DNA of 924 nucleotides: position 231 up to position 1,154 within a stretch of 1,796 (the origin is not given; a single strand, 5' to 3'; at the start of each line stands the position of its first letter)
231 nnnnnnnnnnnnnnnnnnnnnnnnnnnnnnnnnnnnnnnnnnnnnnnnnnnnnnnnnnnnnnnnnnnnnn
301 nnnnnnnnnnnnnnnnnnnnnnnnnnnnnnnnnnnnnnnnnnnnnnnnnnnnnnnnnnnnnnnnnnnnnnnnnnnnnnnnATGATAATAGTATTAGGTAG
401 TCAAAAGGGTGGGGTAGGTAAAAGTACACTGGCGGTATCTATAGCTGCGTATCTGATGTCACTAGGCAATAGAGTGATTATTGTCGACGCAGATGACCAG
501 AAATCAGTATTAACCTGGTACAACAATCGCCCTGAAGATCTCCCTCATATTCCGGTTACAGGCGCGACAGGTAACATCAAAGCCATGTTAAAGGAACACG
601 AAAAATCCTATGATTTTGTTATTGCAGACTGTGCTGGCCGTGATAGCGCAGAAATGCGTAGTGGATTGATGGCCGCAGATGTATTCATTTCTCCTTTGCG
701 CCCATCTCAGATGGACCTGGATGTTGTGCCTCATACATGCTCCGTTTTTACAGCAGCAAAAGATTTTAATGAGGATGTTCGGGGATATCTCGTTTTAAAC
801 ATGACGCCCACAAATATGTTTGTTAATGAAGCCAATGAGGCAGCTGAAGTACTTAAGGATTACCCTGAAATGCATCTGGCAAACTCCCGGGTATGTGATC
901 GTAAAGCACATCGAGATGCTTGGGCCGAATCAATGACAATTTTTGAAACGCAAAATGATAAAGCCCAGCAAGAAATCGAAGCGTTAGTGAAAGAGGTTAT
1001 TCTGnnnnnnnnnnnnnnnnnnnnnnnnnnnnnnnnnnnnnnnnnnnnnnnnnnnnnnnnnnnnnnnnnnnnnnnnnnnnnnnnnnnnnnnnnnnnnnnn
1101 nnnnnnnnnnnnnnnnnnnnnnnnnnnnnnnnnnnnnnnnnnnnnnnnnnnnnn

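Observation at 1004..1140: Basic, low-complexity N-terminal tail on the RHH partner, a candidate ATPase-activating tail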

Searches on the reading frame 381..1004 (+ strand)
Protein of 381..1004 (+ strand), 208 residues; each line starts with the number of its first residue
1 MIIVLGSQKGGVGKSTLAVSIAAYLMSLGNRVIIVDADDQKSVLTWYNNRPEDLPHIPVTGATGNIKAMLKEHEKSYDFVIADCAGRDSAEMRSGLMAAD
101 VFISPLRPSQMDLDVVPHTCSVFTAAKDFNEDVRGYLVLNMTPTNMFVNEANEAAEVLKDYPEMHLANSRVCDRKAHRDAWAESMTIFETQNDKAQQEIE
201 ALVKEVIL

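Call 10: search_solved_structures(query=window:381-1004:+, max_evalue=0.001)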
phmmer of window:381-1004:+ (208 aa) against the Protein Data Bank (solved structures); distinct sequences matched with E-value up to 0.001: 23.
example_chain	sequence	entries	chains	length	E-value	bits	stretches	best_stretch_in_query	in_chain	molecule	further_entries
4dzz_A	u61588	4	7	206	2.3e-14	56.8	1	6-207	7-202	Plasmid partitioning protein ParF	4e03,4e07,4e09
5u1g_D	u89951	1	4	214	2.6e-14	56.6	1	6-207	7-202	ParA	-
1wcv_1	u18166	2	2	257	1.1e-08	38.3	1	3-46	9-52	SEGREGATION PROTEIN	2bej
2xj4_A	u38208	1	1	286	1.3e-08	38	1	2-116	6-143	MIPZ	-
2xit_A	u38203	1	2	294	1.4e-08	37.9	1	2-116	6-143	MIPZ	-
2xj9_A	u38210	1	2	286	7.2e-08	35.6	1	2-116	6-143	MIPZ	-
2bek_A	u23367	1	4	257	1.2e-07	34.8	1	3-44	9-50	SEGREGATION PROTEIN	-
3k9g_A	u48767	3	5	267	1.8e-07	34.3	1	2-73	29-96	PF-32 protein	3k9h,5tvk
3cwq_A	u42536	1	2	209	4.1e-07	33.1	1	1-125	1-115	ParA family chromosome partitioning protein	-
8ray_B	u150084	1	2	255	4.9e-07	32.9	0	2-40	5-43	ParA family protein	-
7dut_A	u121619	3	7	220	8e-07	32.2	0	1-60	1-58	SOJ protein (Soj)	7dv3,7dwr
4pfs_A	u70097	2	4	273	2.2e-06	30.8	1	2-56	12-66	Cobyrinic Acid a,c-diamide synthase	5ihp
5if9_A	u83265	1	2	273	2.2e-06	30.7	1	2-56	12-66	Cobyrinic Acid a,c-diamide synthase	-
5k5z_A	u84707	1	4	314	8.2e-06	28.9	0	2-53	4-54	ParA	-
5u1j_B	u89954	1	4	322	8.7e-06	28.8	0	2-53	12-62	Uncharacterized protein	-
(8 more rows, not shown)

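Call 26: search_protein_families(proteins=[window:381-1004:+], library=ncbifam, max_evalue=1)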
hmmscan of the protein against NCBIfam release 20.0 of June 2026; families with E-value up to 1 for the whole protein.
window:381-1004:+ (208 aa): 35 families (the best 25 are shown)
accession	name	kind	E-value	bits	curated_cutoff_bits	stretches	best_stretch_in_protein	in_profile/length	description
NF041546.1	ParA_partition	equivalog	1e-45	155.8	180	1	2-205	1-203/203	ParA family partition ATPase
TIGR03453.1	partition_RepA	equivalog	1.6e-09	37.1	348.45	2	5-52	109-156/387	plasmid partitioning protein RepA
TIGR01968.1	minD_bact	equivalog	3.1e-09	36.6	212.9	1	2-38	3-39/261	septum site-determining protein MinD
TIGR03371.1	cellulose_yhjQ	equivalog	5.8e-09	35.8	157.85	1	2-41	3-42/246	cellulose biosynthesis protein BcsQ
NF047398.1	AAA_KGGVGR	domain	8.6e-08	32.7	90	1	2-38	4-40/190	KGGVGR-motif variant AAA ATPase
TIGR01969.1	minD_arch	subfamily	1.2e-07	31.1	201.75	1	1-38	1-38/251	cell division ATPase MinD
NF010423.0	PRK13849.1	equivalog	2.9e-07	30.1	313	1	3-180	4-185/231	conjugal transfer ATPase VirC1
TIGR01007.1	eps_fam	subfamily_domain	1.3e-06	28.1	108.05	1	3-47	20-64/204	polysaccharide biosynthesis tyrosine autokinase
NF010443.0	PRK13869.1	subfamily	2e-06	26.9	446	1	3-46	124-167/405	plasmid-partitioning protein RepA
NF041136.1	MrpORP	equivalog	3.9e-06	26.4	450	1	3-38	8-43/365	iron-sulfur cluster carrier protein MrpORP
NF008669.0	PRK11670.1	equivalog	6.9e-06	25.2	348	1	2-38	109-145/369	iron-sulfur cluster carrier protein ApbC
NF041283.1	PrgP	equivalog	1.5e-05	24.5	400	1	2-42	4-45/297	ParA superfamily DNA segregation protein PrgP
TIGR00345.1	GET3_arsA_TRC40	subfamily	1.7e-05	24.5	135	1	9-44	5-40/299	TRC40/GET3/ArsA family transport-energizing ATPase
NF053622.1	ATPseBagAMYCTU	equivalog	2.1e-05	24.2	400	1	7-51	13-57/325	ATPase BagA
NF010259.0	PRK13705.1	equivalog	7e-05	21.9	725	1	2-54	108-160/388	plasmid-partitioning protein SopA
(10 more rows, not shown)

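Call 59: find_homologous_proteins(query=window:381-1004:+, max_evalue=1e-20)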
Query window:381-1004:+ (208 aa): 123 proteins with E <= 1e-20 among 271 candidates; the best 120 are listed.
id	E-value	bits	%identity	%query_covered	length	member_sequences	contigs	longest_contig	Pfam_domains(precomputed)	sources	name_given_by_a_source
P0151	1.7e-132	457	100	100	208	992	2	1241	PF10609.16,PF01656.30,PF13614.13,PF07015.18,PF09140.18,PF02374.22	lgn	-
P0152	1.3e-117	408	88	100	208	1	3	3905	PF10609.16,PF01656.30,PF13614.13,PF07015.18,PF09140.18,PF02374.22,PF00448.29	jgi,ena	-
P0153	3.4e-117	407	88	100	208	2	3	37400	PF10609.16,PF01656.30,PF13614.13,PF07015.18,PF09140.18,PF06564.19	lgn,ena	-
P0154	4.9e-117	406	88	100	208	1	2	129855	PF10609.16,PF01656.30,PF13614.13,PF07015.18,PF09140.18,PF02374.22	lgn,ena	-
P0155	9.3e-117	406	88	100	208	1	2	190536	PF10609.16,PF01656.30,PF13614.13,PF07015.18,PF09140.18,PF02374.22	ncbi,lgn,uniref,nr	ncbi:ParA family plasmid-partitioning AAA ATPase [Pantoea sp. LMR881]|uniref:ParA family plasmid-par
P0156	1.1e-116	405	87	100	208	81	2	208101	PF10609.16,PF01656.30,PF13614.13,PF07015.18,PF09140.18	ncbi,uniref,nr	ncbi:ParA family plasmid-partitioning AAA ATPase [Kosakonia sp. S58]|uniref:ParA family plasmid-part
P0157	1.3e-116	405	88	100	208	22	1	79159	PF10609.16,PF01656.30,PF13614.13,PF07015.18,PF09140.18,PF02374.22,PF00448.29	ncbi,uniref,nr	ncbi:ParA family plasmid-partitioning AAA ATPase [Cronobacter sakazakii]|uniref:Cobyrinic acid ac-di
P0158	2.4e-116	404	87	100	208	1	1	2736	PF10609.16,PF01656.30,PF13614.13,PF07015.18,PF09140.18,PF06564.19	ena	-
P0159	2.4e-116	404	87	100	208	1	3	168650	PF10609.16,PF01656.30,PF13614.13,PF07015.18,PF09140.18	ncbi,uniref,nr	ncbi:Chromosome partitioning protein ParA [Pantoea sp. AS-PWVM4]|uniref:Cobyrinic acid ac-diamide sy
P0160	3.1e-116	404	87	100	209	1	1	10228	PF10609.16,PF01656.30,PF13614.13,PF07015.18,PF09140.18,PF06564.19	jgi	jgi:chromosome partitioning protein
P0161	3.2e-116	404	87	100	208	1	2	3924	PF10609.16,PF01656.30,PF13614.13,PF07015.18,PF09140.18,PF06564.19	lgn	-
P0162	3.4e-116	404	86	100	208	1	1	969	PF10609.16,PF01656.30,PF13614.13,PF07015.18,PF09140.18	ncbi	-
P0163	4.6e-116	403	88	100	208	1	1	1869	PF10609.16,PF01656.30,PF13614.13,PF07015.18,PF09140.18,PF02374.22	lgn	-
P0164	4.6e-116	403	86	100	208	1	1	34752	PF10609.16,PF01656.30,PF13614.13,PF07015.18,PF09140.18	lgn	-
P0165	4.6e-116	403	86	100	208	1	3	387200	PF10609.16,PF01656.30,PF13614.13,PF07015.18,PF09140.18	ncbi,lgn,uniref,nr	ncbi:MAG: ParA family plasmid-partitioning AAA ATPase [Pantoea sp.]|uniref:ParA family plasmid-parti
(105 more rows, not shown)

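Call 75: search_solved_structures(query=window:381-1004:+, max_evalue=1e-10, show_alignments=1)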
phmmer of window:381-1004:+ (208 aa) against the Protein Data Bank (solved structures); distinct sequences matched with E-value up to 1e-10: 2.
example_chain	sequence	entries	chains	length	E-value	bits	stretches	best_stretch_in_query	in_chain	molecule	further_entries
4dzz_A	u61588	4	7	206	2.3e-14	56.8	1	6-207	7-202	Plasmid partitioning protein ParF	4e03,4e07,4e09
5u1g_D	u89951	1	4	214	2.6e-14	56.6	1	6-207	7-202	ParA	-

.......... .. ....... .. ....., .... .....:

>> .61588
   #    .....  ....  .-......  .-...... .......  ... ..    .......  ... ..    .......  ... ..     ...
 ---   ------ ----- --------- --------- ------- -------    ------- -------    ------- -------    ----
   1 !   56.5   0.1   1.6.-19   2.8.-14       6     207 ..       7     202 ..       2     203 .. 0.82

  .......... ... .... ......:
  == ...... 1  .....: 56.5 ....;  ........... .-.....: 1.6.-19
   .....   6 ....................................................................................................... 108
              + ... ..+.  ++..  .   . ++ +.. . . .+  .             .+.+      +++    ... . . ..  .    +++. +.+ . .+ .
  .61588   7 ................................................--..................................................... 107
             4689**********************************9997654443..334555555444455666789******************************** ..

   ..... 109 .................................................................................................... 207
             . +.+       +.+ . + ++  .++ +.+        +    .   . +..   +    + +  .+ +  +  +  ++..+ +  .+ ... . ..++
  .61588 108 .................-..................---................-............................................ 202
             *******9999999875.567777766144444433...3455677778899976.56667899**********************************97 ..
